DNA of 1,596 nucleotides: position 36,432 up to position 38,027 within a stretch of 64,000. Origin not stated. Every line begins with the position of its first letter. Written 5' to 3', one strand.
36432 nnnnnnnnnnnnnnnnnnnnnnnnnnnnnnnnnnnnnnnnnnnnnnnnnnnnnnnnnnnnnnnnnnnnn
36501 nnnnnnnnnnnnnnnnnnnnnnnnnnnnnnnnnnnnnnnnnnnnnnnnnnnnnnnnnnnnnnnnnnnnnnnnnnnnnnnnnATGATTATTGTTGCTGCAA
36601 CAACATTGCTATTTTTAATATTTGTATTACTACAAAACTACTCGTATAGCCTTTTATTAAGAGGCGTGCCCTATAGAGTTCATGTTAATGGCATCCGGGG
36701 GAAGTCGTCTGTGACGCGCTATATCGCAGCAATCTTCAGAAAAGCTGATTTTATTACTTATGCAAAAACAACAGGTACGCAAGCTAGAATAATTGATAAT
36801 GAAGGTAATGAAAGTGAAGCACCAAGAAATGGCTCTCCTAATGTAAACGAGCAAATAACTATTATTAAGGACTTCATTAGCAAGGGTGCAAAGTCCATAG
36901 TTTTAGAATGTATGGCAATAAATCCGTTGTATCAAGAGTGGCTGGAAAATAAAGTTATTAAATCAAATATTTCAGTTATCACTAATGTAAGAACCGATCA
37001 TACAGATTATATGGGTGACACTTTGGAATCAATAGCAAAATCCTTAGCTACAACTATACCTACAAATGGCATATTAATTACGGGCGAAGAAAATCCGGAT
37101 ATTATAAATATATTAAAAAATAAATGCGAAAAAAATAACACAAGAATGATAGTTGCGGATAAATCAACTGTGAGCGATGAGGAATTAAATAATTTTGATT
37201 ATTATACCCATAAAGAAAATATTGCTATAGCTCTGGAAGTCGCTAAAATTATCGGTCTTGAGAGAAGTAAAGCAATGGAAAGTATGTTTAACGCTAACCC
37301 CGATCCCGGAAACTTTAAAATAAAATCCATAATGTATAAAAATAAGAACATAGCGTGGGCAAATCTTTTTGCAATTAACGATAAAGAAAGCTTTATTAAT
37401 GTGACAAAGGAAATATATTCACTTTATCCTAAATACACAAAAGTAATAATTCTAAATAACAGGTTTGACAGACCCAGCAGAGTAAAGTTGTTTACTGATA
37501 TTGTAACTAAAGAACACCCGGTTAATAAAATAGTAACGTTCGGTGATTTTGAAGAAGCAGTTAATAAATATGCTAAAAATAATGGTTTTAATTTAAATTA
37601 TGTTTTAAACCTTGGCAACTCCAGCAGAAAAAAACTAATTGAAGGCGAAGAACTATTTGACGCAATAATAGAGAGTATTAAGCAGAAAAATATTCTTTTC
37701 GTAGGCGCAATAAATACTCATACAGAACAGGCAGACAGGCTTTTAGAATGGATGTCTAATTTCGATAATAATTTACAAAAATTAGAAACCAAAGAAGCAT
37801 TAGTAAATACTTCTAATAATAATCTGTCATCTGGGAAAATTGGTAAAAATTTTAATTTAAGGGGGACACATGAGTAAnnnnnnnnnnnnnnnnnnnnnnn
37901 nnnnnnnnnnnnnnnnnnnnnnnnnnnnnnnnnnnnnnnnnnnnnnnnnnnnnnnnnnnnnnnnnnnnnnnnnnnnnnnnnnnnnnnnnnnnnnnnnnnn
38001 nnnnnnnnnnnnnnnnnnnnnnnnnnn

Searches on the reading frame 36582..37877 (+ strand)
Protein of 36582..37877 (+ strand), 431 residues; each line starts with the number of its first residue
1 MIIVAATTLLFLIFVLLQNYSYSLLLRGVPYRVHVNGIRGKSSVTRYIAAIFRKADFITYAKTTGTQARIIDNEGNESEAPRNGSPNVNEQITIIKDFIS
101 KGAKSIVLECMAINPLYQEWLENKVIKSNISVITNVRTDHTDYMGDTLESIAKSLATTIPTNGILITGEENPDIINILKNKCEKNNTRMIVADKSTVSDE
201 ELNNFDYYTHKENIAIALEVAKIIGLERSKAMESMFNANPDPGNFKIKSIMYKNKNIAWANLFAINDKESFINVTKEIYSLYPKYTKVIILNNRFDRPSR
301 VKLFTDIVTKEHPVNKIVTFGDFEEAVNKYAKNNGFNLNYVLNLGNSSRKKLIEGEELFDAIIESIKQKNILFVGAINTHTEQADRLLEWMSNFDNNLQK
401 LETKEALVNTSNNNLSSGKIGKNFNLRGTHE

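Call 3: search_protein_families(library=pfam, proteins=[window:36582-37877:+], max_evalue=0.01)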
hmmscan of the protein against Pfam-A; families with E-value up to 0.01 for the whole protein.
window:36582-37877:+ (431 aa): 3 families
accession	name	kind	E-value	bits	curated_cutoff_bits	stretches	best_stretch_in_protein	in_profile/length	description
PF08245.18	Mur_ligase_M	-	6.4e-13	49.6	24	1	37-215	3-169/200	Mur ligase middle domain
PF13407.12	Peripla_BP_4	-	0.005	16.8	35.1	0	78-155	34-110/258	Periplasmic binding protein domain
PF21155.3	VpsT-like_REC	-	0.0069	17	27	0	172-237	29-91/124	VpsT-like, receiver domain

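Call 4: search_protein_families(library=ncbifam, proteins=[window:36582-37877:+], max_evalue=0.01)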
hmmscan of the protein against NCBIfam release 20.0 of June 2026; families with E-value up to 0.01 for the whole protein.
window:36582-37877:+ (431 aa): 8 families
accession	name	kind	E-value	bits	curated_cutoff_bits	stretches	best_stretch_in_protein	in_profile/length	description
TIGR04012.1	poly_gGlu_PgsB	equivalog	2.6e-110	368.8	222.7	1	2-381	1-373/380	poly-gamma-glutamate synthase PgsB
TIGR01499.1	folC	subfamily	1e-14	54.7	162.65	1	124-215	129-220/400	bifunctional protein FolC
NF047860.1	Tet-DihydfolSynFolCMyb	equivalog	1.1e-09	37.7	700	1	119-188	172-241/468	bifunctional tetrahydrofolate synthase/dihydrofolate synthase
NF008896.0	PRK11929.1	equivalog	2.2e-09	35.7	1023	1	33-219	115-294/965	bifunctional UDP-N-acetylmuramoyl-L-alanyl-D-glutamate--2,6-diaminopimelate ligase MurE/UDP-N-acetylmuramoyl-tripeptide--D-alanyl-D-alanine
TIGR01082.1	murC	equivalog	1.9e-06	27.3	335.1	1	126-220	166-258/449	UDP-N-acetylmuramate--L-alanine ligase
TIGR01085.1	murE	subfamily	1.4e-05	24.2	257.3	1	34-149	89-198/472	UDP-N-acetylmuramyl-tripeptide synthetase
NF008101.0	PRK10846.1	equivalog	0.0002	20.3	360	1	124-212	157-243/422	bifunctional tetrahydrofolate synthase/dihydrofolate synthase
NF001124.0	PRK00139.1-2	equivalog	0.00042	19.2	476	1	33-195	112-268/500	UDP-N-acetylmuramoyl-L-alanyl-D-glutamate--2,6-diaminopimelate ligase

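Call 10: find_homologous_proteins(query=window:36582-37877:+, max_evalue=1e-10)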
Query window:36582-37877:+ (431 aa): 1767 proteins with E <= 1e-10 among 6773 candidates; the best 120 are listed.
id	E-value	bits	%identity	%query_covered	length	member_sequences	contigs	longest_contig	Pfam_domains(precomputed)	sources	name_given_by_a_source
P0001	8.0e-278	939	100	100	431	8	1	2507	PF08245.19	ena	-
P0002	9.6e-241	817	90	100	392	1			PF08245.19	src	-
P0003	6.9e-215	732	82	100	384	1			PF08245.19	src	-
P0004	9.2e-168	577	64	92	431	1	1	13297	PF08245.19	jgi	jgi:poly-gamma-glutamate synthase PgsB/CapB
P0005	4.7e-166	571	63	95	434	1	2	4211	PF08245.19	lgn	-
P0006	3.0e-114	400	45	94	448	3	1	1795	PF08245.19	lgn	-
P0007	3.5e-114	400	44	97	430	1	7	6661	PF08245.19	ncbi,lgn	-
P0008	4.7e-113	396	47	88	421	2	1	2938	PF08245.19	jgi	jgi:poly-gamma-glutamate synthase PgsB/CapB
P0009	9.3e-113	395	50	84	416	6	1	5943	PF08245.19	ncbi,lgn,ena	-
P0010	9.4e-113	395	47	91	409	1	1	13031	PF08245.19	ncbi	-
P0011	1.3e-112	395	48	88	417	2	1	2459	PF08245.19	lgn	-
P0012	9.8e-112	392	46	91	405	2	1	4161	PF08245.19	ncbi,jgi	jgi:poly-gamma-glutamate synthase PgsB/CapB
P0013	2.0e-111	391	45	91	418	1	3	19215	PF08245.19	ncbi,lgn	-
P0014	4.0e-111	390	46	88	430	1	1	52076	PF08245.19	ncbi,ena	-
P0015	2.9e-110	387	45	89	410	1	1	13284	PF08245.19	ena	-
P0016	3.8e-110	387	45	91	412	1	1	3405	PF08245.19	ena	-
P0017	5.2e-110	386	46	91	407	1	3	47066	PF08245.19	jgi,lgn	-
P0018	5.6e-110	386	45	91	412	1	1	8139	PF08245.19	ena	-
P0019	7.5e-110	386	44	93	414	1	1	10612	PF08245.19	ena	-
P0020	9.3e-110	386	46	91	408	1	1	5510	PF08245.19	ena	-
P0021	2.0e-109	384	46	91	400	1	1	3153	PF08245.19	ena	-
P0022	3.3e-109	384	47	90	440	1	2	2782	PF08245.19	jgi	jgi:poly-gamma-glutamate synthase PgsB/CapB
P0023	4.1e-109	383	47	84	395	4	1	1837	PF08245.19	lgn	-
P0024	5.6e-109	383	45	89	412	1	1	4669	PF08245.19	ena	-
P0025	6.9e-109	383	47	84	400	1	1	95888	PF08245.19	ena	-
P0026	7.7e-109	383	46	91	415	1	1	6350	PF08245.19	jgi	jgi:poly-gamma-glutamate synthase PgsB/CapB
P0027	1.5e-108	382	43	94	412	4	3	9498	PF08245.19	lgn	-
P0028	1.6e-108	382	46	84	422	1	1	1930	PF08245.19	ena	-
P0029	1.8e-108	381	45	92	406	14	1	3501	PF08245.19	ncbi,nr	ncbi:MAG: poly-gamma-glutamate synthase PgsB [Merismopediaceae bacterium]|nr:poly-gamma-glutamate sy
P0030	3.4e-108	380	45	89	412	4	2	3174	PF08245.19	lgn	-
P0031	3.4e-108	380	44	89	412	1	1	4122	PF08245.19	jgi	jgi:poly-gamma-glutamate synthase PgsB/CapB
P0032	6.6e-108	379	44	89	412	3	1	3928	PF08245.19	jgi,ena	-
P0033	1.7e-107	378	45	91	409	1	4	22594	PF08245.19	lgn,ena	-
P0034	2.3e-107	378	44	95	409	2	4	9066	PF08245.19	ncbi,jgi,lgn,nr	ncbi:MAG: poly-gamma-glutamate synthase PgsB [Cyanobacteria bacterium]|jgi:poly-gamma-glutamate synt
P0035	2.9e-107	377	43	94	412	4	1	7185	PF08245.19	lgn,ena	-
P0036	3.0e-107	377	46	91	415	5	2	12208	PF08245.19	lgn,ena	-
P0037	5.1e-107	377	45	89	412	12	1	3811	PF08245.19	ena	-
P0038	5.8e-107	376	47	86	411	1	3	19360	PF08245.19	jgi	-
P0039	5.9e-107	376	45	89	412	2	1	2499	PF08245.19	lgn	-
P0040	1.2e-106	375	43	91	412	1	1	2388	PF08245.19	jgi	jgi:gamma-polyglutamate synthase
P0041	1.2e-106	375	44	94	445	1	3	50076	PF08245.19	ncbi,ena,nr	ncbi:MAG: poly-gamma-glutamate synthase PgsB [Microcoleaceae cyanobacterium MO_207.B10]|nr:poly-gamm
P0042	1.3e-106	375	48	85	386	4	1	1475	PF08245.19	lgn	-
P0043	1.4e-106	375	43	91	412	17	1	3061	PF08245.19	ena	-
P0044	2.7e-106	374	46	90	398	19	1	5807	PF08245.19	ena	-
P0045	3.7e-106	374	44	89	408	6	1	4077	PF08245.19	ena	-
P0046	4.1e-106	374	46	89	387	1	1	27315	PF08245.19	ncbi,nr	ncbi:MAG: poly-gamma-glutamate synthase PgsB [Cyanobacteriota bacterium]|nr:poly-gamma-glutamate syn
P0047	1.6e-105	372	43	91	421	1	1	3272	PF08245.19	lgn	-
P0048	1.7e-105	372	44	91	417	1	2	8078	PF08245.19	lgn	-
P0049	5.2e-105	370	46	84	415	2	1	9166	PF08245.19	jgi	-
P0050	6.6e-105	370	46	85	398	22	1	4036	PF08245.19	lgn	-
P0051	1.7e-104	368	42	92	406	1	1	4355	PF08245.19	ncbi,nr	ncbi:MAG: poly-gamma-glutamate synthase PgsB [Halothece sp. Uz-M2-17]|nr:poly-gamma-glutamate syntha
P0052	1.9e-104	368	45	90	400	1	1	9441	PF08245.19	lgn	-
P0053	1.9e-104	368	44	91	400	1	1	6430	PF08245.19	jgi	jgi:gamma-polyglutamate synthase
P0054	4.3e-104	367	47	84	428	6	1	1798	PF08245.19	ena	-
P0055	4.4e-104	367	46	89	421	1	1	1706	PF08245.19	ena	-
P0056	4.8e-104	367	48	84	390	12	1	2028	PF08245.19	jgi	jgi:poly-gamma-glutamate synthase PgsB/CapB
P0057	6.7e-104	366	44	89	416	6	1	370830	PF08245.19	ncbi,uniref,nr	ncbi:poly-gamma-glutamate synthase PgsB [Chroococcidiopsis thermalis]|uniref:Mur ligase central doma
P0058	1.3e-103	365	43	91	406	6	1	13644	PF08245.19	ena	-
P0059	1.4e-103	365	45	84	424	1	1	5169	PF08245.19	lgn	-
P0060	1.6e-103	365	43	91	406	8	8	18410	PF08245.19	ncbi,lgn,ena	-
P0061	1.8e-103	365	45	88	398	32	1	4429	PF08245.19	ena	-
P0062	2.4e-103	364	46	85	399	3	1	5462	PF08245.19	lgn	-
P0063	2.8e-103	364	47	84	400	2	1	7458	PF08245.19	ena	-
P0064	3.6e-103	364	42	91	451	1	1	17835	PF08245.19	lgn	-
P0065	8.3e-103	363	44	90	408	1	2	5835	PF08245.19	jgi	-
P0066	1.5e-102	362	44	90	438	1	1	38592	PF08245.19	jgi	-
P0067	1.9e-102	362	43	91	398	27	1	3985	PF08245.19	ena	-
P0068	2.0e-102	361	44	93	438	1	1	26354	PF08245.19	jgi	jgi:poly-gamma-glutamate synthase PgsB/CapB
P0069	3.1e-102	361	43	91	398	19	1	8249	PF08245.19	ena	-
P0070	4.1e-102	360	42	91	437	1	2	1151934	PF08245.19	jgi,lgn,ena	-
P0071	5.3e-102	360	45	89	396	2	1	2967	PF08245.19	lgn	-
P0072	5.4e-102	360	44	86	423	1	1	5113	PF08245.19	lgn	-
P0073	1.9e-101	358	40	96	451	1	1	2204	PF08245.19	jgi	-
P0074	3.9e-101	357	41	90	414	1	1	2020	PF08245.19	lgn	-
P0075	4.0e-101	357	41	94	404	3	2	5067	PF08245.19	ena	-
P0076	6.1e-101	357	44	92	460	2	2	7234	PF08245.19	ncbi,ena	-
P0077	6.9e-101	356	43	91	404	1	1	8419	PF08245.19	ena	-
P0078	1.1e-100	356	46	90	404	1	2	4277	PF08245.19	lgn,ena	-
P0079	1.8e-100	355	46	84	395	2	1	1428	PF08245.19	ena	-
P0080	5.8e-100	353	42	91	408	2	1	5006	PF08245.19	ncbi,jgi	jgi:poly-gamma-glutamate synthase PgsB/CapB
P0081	6.3e-100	353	43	90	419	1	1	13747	PF08245.19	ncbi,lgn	-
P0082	6.3e-100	353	45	85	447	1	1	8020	PF08245.19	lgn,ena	-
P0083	6.7e-100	353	41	90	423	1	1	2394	PF08245.19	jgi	jgi:poly-gamma-glutamate synthase PgsB/CapB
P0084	1.1e-99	352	45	88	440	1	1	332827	PF08245.19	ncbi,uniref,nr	ncbi:MAG: poly-gamma-glutamate synthase PgsB [Okeania sp. SIO2C9]|uniref:poly-gamma-glutamate syntha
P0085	1.2e-99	352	43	89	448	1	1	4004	PF08245.19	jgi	jgi:poly-gamma-glutamate synthase PgsB/CapB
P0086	1.3e-99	352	45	88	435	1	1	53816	PF08245.19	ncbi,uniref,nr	ncbi:poly-gamma-glutamate synthase PgsB [Okeania sp.]|uniref:poly-gamma-glutamate synthase PgsB n=1 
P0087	1.4e-99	352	45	90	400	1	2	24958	PF08245.19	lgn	-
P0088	1.8e-99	352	42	89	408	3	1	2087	PF08245.19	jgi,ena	-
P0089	1.8e-99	352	45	91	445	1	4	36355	PF08245.19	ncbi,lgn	-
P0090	4.1e-99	351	44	91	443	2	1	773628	PF08245.19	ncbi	-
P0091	4.3e-99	350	43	91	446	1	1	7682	PF08245.19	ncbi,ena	-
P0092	8.1e-99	350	43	90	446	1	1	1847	PF08245.19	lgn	-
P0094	8.1e-98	346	41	91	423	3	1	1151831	PF08245.19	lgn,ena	-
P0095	9.3e-98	346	42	91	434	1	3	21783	PF08245.19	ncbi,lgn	-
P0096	9.6e-98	346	44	88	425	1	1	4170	PF08245.19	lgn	-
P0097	4.4e-97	344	44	89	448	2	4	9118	PF08245.19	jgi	jgi:gamma-polyglutamate synthase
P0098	7.8e-97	343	45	84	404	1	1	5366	PF08245.19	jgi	jgi:poly-gamma-glutamate synthase PgsB/CapB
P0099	4.1e-96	341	43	90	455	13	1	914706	PF08245.19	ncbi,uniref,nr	ncbi:MAG: poly-gamma-glutamate synthase PgsB [Moorea sp. SIOASIH]|uniref:poly-gamma-glutamate syntha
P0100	1.4e-95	339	44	90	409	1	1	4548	PF08245.19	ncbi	-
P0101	2.8e-95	338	44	91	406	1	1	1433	PF08245.19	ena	-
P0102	3.7e-95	337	43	88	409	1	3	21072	PF08245.19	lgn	-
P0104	4.0e-95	337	41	91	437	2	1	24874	PF08245.19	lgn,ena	-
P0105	4.9e-95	337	44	86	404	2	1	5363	PF08245.19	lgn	-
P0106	5.3e-95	337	42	89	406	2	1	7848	PF08245.19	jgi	jgi:gamma-polyglutamate synthase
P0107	6.2e-95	337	44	90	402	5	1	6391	PF08245.19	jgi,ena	-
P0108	7.7e-95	336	43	90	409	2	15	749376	PF08245.19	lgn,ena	-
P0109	7.8e-95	336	43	90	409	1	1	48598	PF08245.19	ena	-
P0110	1.3e-94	336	42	95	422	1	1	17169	PF08245.19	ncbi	-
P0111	1.3e-94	336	45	85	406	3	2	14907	PF08245.19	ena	-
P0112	1.8e-94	335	42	88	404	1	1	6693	PF08245.19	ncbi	-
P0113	2.6e-94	335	43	88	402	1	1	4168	PF08245.19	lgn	-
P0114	2.8e-94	335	44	91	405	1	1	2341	PF08245.19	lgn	-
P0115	1.7e-93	332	42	90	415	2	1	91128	PF08245.19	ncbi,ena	-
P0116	1.7e-93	332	45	84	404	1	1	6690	PF08245.19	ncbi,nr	ncbi:poly-gamma-glutamate synthase PgsB [Candidatus Saccharibacteria bacterium]|nr:poly-gamma-glutam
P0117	2.3e-93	332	44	90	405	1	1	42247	PF08245.19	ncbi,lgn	-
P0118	4.1e-93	331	41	91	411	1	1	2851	PF08245.19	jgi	jgi:poly-gamma-glutamate synthase PgsB/CapB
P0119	4.2e-93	331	46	86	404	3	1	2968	PF08245.19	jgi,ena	-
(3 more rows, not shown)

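Call 12: find_encoding_contigs(protein=P0004, flank=10000, max_places=3)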
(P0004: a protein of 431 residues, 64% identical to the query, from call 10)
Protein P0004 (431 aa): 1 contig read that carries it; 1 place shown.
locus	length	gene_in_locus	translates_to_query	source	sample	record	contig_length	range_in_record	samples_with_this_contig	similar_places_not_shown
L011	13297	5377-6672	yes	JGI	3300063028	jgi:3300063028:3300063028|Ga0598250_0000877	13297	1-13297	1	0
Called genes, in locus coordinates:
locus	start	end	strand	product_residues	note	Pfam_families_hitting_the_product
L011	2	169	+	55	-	?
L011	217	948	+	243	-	PF13476:AAA_23 (faint), PF00005:ABC_tran, PF02463:SMC_N (faint), PF13401:AAA_22 (weak), PF00004:AAA (faint), PF13304:AAA_21 (weak)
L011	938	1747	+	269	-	PF00950:ABC-3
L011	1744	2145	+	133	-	PF01475:FUR, PF01978:TrmB (weak)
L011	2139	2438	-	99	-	PF12647:RNHCP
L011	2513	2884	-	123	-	-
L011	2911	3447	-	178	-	PF01464:SLT (weak), PF06737:Transglycosylas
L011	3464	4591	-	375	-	PF01551:Peptidase_M23 (weak)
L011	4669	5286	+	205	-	PF05908:Gamma_PGA_hydro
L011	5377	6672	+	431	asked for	PF08245:Mur_ligase_M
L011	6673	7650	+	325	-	PF14102:Caps_synth_CapC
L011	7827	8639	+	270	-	-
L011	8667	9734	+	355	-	PF01926:MMR_HSR1, PF02421:FeoB_N (faint), PF06071:YchF-GTPase_C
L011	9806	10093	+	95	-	PF01250:Ribosomal_S6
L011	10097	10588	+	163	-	PF00436:SSB, PF22657:SSB_1 (faint)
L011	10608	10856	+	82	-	PF01084:Ribosomal_S18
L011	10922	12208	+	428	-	PF22694:CtpB_N-like (weak), PF00595:PDZ, PF13180:PDZ_2, PF17820:PDZ_6, PF03572:Peptidase_S41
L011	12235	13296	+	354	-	?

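Call 13: find_encoding_contigs(protein=P0005, flank=10000, max_places=3)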
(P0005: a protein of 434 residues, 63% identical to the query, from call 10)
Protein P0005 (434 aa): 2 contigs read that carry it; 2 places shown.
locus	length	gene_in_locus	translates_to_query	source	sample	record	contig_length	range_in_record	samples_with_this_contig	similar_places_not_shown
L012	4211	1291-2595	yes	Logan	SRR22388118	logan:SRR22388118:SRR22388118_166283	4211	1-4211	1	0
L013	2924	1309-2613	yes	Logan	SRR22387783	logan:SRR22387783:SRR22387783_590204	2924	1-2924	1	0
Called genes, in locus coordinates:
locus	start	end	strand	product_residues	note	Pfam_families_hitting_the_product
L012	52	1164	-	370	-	PF01551:Peptidase_M23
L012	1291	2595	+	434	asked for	PF08245:Mur_ligase_M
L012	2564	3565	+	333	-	PF14102:Caps_synth_CapC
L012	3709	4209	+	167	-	?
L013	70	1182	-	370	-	PF01551:Peptidase_M23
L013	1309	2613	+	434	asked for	PF08245:Mur_ligase_M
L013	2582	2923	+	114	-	?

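Call 14: search_protein_families(library=pfam, proteins=[L011:7827-8639:+, L012:3709-4209:+, L011:4669-5286:+, L011:6673-7650:+], max_evalue=1)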
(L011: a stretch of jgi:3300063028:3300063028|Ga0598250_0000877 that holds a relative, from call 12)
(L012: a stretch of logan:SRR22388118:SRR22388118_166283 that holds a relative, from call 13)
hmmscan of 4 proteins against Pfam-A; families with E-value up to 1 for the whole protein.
L011:7827-8639:+ (270 aa): 0 families

L012:3709-4209:+ (167 aa): 9 families
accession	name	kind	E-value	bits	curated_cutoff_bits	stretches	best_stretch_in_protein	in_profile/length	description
PF03721.20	UDPG_MGDP_dh_N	-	1.1e-30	107.1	27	2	55-166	71-180/187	UDP-glucose/GDP-mannose dehydrogenase family, NAD binding domain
PF02558.23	ApbA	-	1.8e-06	28.1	22.2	1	5-64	1-57/150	Ketopantoate reductase PanE/ApbA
PF03446.21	NAD_binding_2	-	8.2e-05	23.1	21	1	4-72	1-67/161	NAD binding domain of 6-phosphogluconate dehydrogenase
PF01210.29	NAD_Gly3P_dh_N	-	0.00048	20.6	23.1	1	4-44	1-41/158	NAD-dependent glycerol-3-phosphate dehydrogenase N-terminus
PF07991.19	KARI_N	-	0.0023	17.9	20.6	1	3-51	5-54/165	Acetohydroxy acid isomeroreductase, NADPH-binding domain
PF01488.26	Shikimate_DH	-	0.0046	17.5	24.3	1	3-72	13-87/138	Shikimate / quinate 5-dehydrogenase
PF03807.23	F420_oxidored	-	0.013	16.5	21.6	1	4-68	1-67/94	NADP oxidoreductase coenzyme F420-dependent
PF02737.24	3HCDH_N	-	0.031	14.6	22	1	4-43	1-40/180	3-hydroxyacyl-CoA dehydrogenase, NAD binding domain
PF02826.25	2-Hacid_dh_C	-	0.12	12.1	25.1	1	3-49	37-83/178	D-isomer specific 2-hydroxyacid dehydrogenase, NAD binding domain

L011:4669-5286:+ (205 aa): 2 families
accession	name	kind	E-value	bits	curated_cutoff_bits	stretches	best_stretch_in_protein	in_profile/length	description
PF05908.16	Gamma_PGA_hydro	-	2.2e-42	145.1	22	1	19-178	13-174/191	Poly-gamma-glutamate hydrolase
PF19275.4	HflX_C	-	0.072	13.6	26.4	1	27-64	6-43/102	HflX C-terminal domain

L011:6673-7650:+ (325 aa): 1 family
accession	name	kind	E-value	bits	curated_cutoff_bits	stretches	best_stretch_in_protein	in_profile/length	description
PF14102.11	Caps_synth_CapC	-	3e-28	99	27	2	17-134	1-118/119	Capsule biosynthesis CapC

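Call 29: find_related_loci(query=A1, collection=metagenome_contigs, flank=10000)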
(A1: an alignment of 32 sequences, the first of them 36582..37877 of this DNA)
Query A1 (431 aa) in metagenome_contigs; peptide patterns used: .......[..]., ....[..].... (x = any residue, [..] = any of these).
598 stretches matched a pattern (row limit reached: there are more); 583 encode a relative of the query (tblastn E <= 1e-3); the best 80 are kept; 80 distinct loci.
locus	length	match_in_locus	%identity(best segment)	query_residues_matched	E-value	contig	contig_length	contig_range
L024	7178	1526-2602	49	29-391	3e-120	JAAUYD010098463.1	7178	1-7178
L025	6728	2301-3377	49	29-391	8e-120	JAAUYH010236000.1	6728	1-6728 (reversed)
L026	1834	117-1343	44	1-415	3e-126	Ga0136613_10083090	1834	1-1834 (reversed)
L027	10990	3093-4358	43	1-417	8e-118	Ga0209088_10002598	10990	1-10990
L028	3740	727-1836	47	32-405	7e-120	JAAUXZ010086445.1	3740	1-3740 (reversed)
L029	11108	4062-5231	46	1-391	1e-116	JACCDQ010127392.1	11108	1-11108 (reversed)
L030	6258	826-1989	45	10-391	2e-116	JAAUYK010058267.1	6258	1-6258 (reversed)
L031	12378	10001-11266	43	1-417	7e-116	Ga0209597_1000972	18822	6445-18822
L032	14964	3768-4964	44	2-405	3e-115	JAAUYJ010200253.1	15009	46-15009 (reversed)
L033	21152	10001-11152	44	10-396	3e-114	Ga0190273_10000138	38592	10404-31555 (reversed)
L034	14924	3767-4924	45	11-389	3e-114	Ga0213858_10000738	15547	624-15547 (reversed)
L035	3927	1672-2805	44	10-391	1e-114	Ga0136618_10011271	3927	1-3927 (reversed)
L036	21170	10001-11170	42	1-393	4e-113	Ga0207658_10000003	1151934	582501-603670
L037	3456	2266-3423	44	10-391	2e-115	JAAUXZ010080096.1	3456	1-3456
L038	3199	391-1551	44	1-392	1e-115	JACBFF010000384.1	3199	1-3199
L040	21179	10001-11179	41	8-401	8e-110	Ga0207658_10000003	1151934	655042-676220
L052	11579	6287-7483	41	3-393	5e-101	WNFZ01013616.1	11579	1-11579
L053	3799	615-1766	41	3-390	3e-102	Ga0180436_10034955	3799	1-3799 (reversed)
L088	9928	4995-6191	39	1-397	3e-95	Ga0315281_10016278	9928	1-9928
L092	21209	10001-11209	38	1-393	1e-94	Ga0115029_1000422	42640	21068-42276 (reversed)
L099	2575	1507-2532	43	3-345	4e-97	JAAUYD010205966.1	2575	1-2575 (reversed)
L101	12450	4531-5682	41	9-393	4e-94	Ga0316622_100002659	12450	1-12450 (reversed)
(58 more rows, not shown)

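Call 33: search_protein_families(library=pfam, proteins=[L092:13483-15927:+, L027:6042-7622:-, L088:7158-8255:+, L053:21-485:+, L052:7335-8168:+, L101:3639-4493:+, L040:8821-9822:-, L099:90-644:+, L027:5308-6066:-, L101:805-2112:+], max_evalue=0.001)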
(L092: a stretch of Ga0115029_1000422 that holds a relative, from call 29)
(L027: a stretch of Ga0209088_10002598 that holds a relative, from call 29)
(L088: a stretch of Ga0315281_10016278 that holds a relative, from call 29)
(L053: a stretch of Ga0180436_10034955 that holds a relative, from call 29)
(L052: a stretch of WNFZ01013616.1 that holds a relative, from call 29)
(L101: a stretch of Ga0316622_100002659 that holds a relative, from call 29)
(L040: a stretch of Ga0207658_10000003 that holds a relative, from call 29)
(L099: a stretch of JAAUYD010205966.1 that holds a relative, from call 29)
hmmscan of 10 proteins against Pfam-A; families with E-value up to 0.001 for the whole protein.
L092:13483-15927:+ (814 aa): 1 family
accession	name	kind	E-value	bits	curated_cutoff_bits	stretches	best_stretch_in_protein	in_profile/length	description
PF09587.15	PGA_cap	-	4.5e-57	193.9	27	1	120-449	2-255/255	Bacterial capsule synthesis protein PGA_cap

L027:6042-7622:- (526 aa): 0 families

L088:7158-8255:+ (365 aa): 0 families

L053:21-485:+ (154 aa): 0 families

L052:7335-8168:+ (277 aa): 1 family
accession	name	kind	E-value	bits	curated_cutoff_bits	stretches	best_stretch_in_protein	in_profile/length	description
PF05257.22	CHAP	-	7.6e-08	33.2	26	1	151-240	3-72/81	CHAP domain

L101:3639-4493:+ (284 aa): 1 family
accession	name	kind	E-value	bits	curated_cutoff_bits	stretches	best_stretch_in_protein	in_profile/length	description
PF17853.6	GGDEF_2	-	0.00078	20.1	24.5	0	155-250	19-97/116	GGDEF-like domain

L040:8821-9822:- (333 aa): 1 family
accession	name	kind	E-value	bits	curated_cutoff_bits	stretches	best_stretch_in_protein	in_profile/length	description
PF00877.26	NLPC_P60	-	5.7e-08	33.1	23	1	186-300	3-81/105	NlpC/P60 family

L099:90-644:+ (184 aa): 0 families

L027:5308-6066:- (252 aa): 0 families

L101:805-2112:+ (435 aa): 1 family
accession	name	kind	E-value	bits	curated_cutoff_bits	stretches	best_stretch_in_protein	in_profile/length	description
PF01551.29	Peptidase_M23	-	2.1e-22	79.6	28.7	1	83-173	2-90/96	Peptidase family M23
